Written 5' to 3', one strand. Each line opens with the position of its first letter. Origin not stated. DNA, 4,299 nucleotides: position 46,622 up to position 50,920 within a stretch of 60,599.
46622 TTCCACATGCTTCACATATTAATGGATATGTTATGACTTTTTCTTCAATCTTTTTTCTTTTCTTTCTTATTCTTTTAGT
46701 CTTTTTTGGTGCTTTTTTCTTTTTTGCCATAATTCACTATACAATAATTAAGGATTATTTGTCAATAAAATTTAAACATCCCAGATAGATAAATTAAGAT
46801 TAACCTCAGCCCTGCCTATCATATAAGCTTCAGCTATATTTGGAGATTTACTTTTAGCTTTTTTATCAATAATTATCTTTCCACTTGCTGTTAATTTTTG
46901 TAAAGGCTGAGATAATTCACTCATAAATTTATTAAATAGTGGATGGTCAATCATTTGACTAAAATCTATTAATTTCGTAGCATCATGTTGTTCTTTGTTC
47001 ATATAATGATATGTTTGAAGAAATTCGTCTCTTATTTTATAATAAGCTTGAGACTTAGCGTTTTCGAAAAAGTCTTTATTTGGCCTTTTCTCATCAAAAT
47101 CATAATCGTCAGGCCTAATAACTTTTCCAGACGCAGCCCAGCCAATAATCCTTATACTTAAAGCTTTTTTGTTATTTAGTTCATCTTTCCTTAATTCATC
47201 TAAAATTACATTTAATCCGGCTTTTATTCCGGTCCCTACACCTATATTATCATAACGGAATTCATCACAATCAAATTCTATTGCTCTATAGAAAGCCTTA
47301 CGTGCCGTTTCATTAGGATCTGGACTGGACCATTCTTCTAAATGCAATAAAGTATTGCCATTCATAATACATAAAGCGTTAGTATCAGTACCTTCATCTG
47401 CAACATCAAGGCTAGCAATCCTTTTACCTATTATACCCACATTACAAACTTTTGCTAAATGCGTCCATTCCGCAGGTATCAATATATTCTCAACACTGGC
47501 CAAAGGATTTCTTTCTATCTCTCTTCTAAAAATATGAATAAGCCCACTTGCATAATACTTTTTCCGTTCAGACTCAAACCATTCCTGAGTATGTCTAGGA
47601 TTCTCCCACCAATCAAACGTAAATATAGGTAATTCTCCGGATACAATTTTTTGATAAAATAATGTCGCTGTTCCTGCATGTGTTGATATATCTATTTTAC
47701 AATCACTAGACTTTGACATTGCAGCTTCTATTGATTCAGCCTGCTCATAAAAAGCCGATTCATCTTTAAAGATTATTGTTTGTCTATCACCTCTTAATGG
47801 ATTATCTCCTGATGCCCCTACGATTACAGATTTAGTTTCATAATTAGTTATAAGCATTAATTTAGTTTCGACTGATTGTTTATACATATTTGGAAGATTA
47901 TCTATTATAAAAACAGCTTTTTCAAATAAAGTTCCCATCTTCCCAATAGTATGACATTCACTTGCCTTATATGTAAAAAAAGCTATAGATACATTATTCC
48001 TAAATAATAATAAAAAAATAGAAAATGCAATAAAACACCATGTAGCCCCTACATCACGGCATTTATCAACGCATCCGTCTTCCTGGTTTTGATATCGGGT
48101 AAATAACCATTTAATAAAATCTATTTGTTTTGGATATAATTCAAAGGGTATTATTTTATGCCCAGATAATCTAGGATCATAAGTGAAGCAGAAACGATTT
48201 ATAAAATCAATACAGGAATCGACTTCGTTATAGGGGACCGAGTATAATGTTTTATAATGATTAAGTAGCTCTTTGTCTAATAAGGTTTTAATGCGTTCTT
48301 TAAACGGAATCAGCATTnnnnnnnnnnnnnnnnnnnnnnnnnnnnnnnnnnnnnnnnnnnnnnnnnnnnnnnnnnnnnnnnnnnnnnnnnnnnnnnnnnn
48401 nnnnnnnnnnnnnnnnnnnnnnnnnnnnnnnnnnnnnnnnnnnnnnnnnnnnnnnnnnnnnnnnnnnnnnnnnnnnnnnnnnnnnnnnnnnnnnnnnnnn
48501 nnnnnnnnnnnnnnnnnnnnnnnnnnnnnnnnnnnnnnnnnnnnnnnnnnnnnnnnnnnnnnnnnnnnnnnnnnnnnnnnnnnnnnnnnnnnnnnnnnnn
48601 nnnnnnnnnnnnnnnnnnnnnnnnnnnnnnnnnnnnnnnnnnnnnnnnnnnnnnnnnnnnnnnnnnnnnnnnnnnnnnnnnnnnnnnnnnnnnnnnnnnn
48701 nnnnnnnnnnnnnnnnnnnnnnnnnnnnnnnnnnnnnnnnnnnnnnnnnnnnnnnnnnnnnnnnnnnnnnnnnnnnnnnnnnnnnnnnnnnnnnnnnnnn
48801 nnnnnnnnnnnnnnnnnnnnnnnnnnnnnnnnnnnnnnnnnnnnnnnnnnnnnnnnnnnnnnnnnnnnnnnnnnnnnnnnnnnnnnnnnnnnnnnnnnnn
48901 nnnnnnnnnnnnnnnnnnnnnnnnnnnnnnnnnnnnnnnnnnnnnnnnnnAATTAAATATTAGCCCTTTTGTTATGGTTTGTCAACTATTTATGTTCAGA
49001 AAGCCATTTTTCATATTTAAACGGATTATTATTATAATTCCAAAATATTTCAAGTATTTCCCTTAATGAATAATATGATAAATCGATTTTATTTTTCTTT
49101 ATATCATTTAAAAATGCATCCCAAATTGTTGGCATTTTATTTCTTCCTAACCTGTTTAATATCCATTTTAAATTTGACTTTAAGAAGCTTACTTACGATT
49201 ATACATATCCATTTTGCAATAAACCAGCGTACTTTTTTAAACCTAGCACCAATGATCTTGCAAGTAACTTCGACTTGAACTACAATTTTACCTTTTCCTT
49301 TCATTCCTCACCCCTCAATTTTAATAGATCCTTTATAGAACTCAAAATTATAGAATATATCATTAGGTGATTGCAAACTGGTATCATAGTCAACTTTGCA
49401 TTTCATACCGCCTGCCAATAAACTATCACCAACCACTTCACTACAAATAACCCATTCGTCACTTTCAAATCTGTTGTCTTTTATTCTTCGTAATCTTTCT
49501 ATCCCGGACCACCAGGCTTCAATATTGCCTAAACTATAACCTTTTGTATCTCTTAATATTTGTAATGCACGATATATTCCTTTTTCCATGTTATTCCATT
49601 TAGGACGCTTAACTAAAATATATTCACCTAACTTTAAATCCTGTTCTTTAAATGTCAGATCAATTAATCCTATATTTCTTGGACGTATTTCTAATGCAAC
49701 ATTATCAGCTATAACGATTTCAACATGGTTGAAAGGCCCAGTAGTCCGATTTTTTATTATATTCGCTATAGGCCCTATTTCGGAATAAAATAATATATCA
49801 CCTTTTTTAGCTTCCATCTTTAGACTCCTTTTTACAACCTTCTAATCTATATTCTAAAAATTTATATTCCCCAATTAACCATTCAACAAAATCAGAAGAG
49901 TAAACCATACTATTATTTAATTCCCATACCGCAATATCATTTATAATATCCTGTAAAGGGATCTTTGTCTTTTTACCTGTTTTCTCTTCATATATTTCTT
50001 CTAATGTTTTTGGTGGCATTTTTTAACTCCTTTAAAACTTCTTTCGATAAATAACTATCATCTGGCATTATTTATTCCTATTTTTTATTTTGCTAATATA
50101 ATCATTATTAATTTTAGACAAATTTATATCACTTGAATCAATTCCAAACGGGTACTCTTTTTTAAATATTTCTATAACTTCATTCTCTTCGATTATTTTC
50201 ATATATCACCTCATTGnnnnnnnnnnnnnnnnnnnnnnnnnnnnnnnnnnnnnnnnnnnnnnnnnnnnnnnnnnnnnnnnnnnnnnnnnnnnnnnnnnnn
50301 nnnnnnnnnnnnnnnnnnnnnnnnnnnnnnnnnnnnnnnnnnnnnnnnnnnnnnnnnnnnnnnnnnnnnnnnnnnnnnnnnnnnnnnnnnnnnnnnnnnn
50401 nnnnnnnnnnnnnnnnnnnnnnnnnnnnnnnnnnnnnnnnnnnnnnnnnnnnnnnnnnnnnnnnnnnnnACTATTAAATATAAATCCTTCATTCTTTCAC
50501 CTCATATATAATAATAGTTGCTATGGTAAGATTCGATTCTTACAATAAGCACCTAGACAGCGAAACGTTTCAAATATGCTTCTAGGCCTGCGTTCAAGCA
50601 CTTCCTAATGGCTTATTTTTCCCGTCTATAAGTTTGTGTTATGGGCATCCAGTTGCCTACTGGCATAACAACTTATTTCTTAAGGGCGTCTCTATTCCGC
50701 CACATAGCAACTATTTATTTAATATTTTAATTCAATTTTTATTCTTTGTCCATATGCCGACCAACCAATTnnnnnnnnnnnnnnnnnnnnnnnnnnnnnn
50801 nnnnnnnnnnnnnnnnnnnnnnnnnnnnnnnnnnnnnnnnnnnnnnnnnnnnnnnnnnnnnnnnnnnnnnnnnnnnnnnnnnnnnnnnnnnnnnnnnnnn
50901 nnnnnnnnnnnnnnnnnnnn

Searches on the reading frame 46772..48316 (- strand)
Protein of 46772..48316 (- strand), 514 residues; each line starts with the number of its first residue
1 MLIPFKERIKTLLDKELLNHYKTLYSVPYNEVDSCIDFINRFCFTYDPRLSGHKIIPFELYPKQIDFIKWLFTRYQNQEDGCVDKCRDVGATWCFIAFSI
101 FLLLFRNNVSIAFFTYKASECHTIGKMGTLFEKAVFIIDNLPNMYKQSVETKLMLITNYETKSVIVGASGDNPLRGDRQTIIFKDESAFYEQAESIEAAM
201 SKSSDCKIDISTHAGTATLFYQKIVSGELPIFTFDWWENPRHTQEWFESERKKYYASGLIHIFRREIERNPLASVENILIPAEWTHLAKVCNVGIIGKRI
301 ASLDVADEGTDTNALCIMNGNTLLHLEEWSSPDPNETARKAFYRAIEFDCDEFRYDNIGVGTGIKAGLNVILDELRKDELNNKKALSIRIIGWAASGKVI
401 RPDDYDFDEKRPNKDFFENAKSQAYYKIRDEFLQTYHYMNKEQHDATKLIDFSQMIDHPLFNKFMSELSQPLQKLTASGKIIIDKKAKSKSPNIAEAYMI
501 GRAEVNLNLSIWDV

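Call 67: search_dna_similar(query=window:46772-48316:-, collection=phages, mode=protein, max_rows=12)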
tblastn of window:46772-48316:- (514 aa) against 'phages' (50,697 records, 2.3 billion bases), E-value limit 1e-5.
Records with a match: 929; places in all: 931; records where one place covers at least 80% of the query: 132.
Best place of each record, by identity: <60% 929.
By first word of the organism name: Vibrio 361; Pseudomonas 298; Klebsiella 47; Acinetobacter 46; Escherichia 23; Salmonella 15; Bacteriophage 15; Burkholderia 11; Pseudoalteromonas 11; Edwardsiella 9; and 38 more.
By host as written in the record: - 306; Pseudomonas aeruginosa 117; Pseudomonas aeruginosa PAO1 86; Vibrio lentus 39; Klebsiella pneumoniae 30; Pseudomonas sp. 28; Acinetobacter baumannii 23; Vibrio cyclitrophicus 20; and 164 more.
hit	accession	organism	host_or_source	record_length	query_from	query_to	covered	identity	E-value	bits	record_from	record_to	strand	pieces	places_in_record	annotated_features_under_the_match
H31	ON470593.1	Escherichia phage vB_EcoM-683R1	Escherichia coli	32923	7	514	99%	33.1%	2e-72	256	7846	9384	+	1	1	terminase large subunit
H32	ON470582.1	Escherichia phage vB_EcoM-689R2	Escherichia coli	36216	7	514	99%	33.1%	2e-72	256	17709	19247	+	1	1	terminase large subunit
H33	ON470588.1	Escherichia phage vB_EcoM-611R5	Escherichia coli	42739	7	514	99%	33.1%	2e-72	256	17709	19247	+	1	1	terminase large subunit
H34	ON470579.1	Escherichia phage vB_EcoM-606R2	Escherichia coli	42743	7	514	99%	33.1%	2e-72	256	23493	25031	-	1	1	terminase large subunit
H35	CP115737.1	Citrobacter phage Omnitron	Citrobacter braakii GW-Imi-1b1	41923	7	514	99%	32.3%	2e-68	244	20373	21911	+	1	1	record has no annotation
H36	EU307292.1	Burkholderia phage Bups phi1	Burkholderia pseudomallei NCTC 13178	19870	33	512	93%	33.9%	8e-60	219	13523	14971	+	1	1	putative TerL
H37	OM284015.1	Elizabethkingia phage EKP1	Elizabethkingia anophelis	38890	38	512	92%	33.5%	6e-67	240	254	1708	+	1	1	terminase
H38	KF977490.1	Rhizobium phage vB_RglS_P106B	Rhizobium gallicum SO14B-4(6)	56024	8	501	96%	32.2%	2e-70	250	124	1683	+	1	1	terminase large subunit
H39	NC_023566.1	Rhizobium phage vB_RglS_P106B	Rhizobium gallicum SO14B-4(6)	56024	8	501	96%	32.2%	2e-70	250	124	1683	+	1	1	terminase large subunit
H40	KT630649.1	Salmonella phage SEN34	Salmonella enterica subsp. diarizonae ...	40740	38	514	93%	33.2%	2e-68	244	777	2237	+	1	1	terminase large subunit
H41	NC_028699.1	Salmonella phage SEN34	Salmonella enterica subsp. diarizonae ...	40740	38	514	93%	33.2%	2e-68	244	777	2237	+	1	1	terminase large subunit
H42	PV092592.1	Yersinia phage YP3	Yersinia ruckeri Yr3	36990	38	512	92%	33.3%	3e-65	235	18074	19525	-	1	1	hypothetical protein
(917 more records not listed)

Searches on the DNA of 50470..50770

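Call 76: search_rna_families(source=window, start=50470, end=50770, threshold=evalue, max_evalue=1)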
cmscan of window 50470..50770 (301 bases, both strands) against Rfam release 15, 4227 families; matches with E-value up to 1: 0.
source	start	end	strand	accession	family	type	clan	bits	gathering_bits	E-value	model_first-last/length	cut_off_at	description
